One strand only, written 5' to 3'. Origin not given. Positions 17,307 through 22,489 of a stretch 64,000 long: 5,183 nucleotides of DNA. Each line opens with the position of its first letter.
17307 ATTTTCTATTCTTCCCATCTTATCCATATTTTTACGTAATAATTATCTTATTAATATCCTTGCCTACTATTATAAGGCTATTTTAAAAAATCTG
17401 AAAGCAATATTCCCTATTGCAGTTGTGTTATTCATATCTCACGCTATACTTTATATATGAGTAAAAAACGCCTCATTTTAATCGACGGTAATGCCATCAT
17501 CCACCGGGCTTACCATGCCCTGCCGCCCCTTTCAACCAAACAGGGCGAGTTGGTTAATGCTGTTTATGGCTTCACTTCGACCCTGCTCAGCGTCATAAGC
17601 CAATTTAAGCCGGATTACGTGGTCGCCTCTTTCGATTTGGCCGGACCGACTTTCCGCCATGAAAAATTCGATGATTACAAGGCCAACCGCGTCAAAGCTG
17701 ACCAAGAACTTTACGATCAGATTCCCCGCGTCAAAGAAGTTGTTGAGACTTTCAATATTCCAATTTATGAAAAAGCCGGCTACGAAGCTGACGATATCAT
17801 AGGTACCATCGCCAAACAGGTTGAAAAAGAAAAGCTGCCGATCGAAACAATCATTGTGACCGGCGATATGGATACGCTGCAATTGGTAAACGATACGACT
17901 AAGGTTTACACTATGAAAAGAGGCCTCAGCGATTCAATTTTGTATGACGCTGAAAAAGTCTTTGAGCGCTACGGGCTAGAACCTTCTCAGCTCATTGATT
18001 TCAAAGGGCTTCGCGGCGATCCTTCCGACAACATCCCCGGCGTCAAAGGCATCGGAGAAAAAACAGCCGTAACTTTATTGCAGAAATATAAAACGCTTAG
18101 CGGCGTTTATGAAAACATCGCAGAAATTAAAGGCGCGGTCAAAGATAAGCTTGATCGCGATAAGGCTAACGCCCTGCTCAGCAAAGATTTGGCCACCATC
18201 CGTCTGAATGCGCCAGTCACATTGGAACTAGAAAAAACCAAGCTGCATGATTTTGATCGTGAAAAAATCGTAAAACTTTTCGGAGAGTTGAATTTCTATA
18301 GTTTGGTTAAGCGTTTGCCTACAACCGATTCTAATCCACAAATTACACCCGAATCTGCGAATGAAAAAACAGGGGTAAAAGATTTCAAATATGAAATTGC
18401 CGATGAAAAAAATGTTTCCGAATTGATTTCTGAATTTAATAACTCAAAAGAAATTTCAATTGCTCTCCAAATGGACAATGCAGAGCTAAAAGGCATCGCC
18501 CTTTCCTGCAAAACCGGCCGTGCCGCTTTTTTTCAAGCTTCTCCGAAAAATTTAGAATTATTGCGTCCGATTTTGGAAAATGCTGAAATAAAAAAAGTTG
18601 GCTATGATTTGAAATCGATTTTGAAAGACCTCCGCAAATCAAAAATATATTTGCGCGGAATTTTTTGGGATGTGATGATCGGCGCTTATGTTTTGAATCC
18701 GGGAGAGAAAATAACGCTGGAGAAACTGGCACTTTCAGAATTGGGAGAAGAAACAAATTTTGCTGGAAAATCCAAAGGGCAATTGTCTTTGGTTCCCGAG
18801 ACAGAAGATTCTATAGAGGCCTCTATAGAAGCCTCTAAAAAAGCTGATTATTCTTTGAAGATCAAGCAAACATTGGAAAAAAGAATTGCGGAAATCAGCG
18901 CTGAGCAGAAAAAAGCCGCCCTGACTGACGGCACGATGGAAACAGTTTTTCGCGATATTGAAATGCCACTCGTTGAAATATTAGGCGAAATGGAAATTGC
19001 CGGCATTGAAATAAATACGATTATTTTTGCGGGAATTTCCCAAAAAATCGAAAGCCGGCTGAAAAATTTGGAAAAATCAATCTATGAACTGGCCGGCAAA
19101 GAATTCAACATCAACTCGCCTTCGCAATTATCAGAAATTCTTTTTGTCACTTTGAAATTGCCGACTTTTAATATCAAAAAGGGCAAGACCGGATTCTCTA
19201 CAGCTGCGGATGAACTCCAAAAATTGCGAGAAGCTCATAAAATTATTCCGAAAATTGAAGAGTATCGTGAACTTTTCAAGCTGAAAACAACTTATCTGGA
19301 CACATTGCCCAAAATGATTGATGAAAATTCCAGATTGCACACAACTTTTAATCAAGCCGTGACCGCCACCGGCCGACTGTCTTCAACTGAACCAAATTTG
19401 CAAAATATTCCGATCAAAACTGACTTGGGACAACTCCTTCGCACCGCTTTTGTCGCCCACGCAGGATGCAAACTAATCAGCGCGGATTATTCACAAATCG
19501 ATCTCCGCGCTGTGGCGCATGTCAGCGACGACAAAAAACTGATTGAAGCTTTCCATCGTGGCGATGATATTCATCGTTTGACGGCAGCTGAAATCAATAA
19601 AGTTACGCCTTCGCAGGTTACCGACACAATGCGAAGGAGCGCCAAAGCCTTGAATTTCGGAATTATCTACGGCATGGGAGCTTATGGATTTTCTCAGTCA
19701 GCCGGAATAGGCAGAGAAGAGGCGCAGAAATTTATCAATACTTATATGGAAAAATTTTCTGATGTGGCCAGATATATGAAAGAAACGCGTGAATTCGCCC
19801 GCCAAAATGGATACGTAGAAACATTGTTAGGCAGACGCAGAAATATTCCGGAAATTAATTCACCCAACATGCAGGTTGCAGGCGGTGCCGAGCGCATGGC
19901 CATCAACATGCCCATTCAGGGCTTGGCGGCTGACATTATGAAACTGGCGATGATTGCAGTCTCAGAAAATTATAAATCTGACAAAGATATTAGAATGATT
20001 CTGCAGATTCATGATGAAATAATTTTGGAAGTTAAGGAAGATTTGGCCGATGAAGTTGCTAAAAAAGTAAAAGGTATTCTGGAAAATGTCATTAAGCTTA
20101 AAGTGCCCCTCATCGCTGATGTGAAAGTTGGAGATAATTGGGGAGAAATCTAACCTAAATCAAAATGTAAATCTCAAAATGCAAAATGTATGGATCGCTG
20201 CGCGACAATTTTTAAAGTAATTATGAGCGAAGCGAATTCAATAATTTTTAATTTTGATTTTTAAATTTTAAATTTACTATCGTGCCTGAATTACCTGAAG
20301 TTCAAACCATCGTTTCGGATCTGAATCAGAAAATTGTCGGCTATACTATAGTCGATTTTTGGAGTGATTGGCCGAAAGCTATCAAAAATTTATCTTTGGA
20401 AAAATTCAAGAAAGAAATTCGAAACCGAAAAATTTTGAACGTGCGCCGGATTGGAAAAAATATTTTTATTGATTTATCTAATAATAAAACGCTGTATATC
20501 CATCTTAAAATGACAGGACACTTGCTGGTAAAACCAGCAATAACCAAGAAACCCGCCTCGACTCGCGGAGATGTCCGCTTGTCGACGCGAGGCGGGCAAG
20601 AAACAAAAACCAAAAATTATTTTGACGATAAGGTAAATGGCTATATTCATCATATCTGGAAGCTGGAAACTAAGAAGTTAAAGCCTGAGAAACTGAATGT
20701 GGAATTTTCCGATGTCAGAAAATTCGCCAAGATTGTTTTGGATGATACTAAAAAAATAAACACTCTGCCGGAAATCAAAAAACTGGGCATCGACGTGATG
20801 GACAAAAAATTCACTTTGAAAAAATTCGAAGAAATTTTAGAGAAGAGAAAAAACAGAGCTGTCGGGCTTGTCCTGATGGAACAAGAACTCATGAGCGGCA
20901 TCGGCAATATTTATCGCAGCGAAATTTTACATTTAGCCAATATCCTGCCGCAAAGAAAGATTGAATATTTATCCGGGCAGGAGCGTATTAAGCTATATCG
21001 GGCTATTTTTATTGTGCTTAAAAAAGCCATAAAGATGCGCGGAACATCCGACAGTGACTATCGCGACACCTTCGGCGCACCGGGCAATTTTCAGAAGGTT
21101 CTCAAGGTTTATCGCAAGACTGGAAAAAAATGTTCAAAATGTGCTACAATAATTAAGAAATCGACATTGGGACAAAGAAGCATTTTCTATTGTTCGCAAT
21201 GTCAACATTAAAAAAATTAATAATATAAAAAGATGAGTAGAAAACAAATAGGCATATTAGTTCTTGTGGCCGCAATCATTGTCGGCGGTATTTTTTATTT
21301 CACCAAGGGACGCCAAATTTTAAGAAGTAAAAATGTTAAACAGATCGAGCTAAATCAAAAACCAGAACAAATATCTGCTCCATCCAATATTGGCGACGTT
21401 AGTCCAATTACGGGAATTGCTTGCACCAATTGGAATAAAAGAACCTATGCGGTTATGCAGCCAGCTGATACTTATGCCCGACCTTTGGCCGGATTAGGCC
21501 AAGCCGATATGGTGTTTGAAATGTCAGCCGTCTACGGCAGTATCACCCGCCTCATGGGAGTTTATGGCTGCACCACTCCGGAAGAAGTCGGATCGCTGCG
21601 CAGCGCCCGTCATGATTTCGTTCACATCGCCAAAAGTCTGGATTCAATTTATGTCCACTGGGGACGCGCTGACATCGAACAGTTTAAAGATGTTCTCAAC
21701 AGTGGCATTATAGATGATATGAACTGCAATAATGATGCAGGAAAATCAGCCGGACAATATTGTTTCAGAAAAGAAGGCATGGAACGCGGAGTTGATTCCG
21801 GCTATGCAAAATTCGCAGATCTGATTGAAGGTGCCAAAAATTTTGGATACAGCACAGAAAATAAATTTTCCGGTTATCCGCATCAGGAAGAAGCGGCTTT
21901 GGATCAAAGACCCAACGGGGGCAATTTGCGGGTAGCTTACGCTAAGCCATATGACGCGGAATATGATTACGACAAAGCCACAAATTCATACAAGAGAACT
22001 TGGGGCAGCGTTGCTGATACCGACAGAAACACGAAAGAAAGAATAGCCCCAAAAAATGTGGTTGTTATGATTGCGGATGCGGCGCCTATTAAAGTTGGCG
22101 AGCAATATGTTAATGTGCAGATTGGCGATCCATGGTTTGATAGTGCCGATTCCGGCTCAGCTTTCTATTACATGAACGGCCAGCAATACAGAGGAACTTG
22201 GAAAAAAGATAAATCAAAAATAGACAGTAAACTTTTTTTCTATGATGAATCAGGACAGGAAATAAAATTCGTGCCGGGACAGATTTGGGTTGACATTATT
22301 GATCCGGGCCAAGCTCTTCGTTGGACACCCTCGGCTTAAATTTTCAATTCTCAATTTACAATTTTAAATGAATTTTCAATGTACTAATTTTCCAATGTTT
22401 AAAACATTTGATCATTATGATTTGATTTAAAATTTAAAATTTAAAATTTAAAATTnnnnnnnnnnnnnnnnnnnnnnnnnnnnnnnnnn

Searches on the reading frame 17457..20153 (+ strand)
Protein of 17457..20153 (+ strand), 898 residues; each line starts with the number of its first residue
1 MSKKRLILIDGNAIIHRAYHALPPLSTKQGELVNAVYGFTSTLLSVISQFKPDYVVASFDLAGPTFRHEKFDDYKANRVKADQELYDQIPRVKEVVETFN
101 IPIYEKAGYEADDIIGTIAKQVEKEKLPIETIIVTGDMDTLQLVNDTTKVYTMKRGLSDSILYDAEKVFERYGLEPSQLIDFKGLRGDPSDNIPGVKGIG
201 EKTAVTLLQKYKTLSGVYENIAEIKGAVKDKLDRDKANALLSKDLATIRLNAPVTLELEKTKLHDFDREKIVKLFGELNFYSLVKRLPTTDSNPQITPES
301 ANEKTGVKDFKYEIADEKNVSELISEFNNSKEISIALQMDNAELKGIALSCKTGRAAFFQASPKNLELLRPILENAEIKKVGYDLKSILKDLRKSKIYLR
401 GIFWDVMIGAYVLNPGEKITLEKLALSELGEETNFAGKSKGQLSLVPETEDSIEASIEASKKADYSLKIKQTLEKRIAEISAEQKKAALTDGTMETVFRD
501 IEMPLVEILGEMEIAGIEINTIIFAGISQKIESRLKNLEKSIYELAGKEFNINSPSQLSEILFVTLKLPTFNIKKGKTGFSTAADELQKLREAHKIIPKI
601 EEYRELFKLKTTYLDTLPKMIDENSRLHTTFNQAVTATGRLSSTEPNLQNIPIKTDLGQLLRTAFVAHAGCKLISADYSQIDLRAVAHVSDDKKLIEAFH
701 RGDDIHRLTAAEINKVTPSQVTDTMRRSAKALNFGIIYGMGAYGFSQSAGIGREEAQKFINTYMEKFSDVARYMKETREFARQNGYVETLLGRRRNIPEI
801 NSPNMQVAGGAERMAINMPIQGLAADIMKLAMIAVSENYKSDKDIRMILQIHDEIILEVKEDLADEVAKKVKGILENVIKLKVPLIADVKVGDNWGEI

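Call 9: search_protein_families(library=pfam, proteins=[window:17457-20153:+], max_evalue=0.001)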
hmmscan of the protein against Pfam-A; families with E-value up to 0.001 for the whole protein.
window:17457-20153:+ (898 aa): 5 families
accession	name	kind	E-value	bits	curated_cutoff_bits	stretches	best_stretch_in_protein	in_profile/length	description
PF00476.26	DNA_pol_A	-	2.9e-151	504.2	34.3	1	526-897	6-381/381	DNA polymerase family A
PF02739.22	5_3_exonuc_N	-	2.7e-55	187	34.3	1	5-173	1-164/164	5'-3' exonuclease, N-terminal resolvase-like domain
PF01367.25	5_3_exonuc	-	7.5e-32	110.1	40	1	175-269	2-97/97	5'-3' exonuclease, C-terminal SAM fold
PF01612.26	DNA_pol_A_exo1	-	1.6e-08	35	23.6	1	314-476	4-171/173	3'-5' exonuclease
PF22619.2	DNA_polI_exo1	-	2e-08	34.6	27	1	341-424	12-96/140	DNA polymerase I, ribonuclease H-like domain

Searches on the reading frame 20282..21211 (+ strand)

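Call 9: search_protein_families(library=pfam, proteins=[window:20282-21211:+], max_evalue=0.001)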
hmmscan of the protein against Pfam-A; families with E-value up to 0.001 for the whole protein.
window:20282-21211:+ (309 aa): 3 families
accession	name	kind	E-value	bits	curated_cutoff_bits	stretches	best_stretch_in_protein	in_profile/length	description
PF01149.29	Fapy_DNA_glyco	-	3.8e-24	86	25.5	1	1-150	1-116/117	Formamidopyrimidine-DNA glycosylase N-terminal domain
PF06831.19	H2TH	-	4.6e-18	65.4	34.7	1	168-256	1-88/93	Formamidopyrimidine-DNA glycosylase H2TH domain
PF06827.20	zf-FPG_IleRS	-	0.00022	21.4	21.3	1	281-309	1-29/30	Zinc finger found in FPG and IleRS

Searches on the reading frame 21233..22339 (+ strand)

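Call 9: search_protein_families(library=pfam, proteins=[window:21233-22339:+], max_evalue=0.001)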
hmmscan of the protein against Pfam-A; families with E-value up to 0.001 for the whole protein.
window:21233-22339:+ (368 aa): 2 families
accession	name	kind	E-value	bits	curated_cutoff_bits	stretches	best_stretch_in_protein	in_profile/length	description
PF11258.13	DUF3048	-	5e-27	95.3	25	1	67-207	12-148/148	Protein of unknown function (DUF3048) N-terminal domain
PF17479.7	DUF3048_C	-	1.4e-19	71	25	1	234-353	3-114/114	Protein of unknown function (DUF3048) C-terminal domain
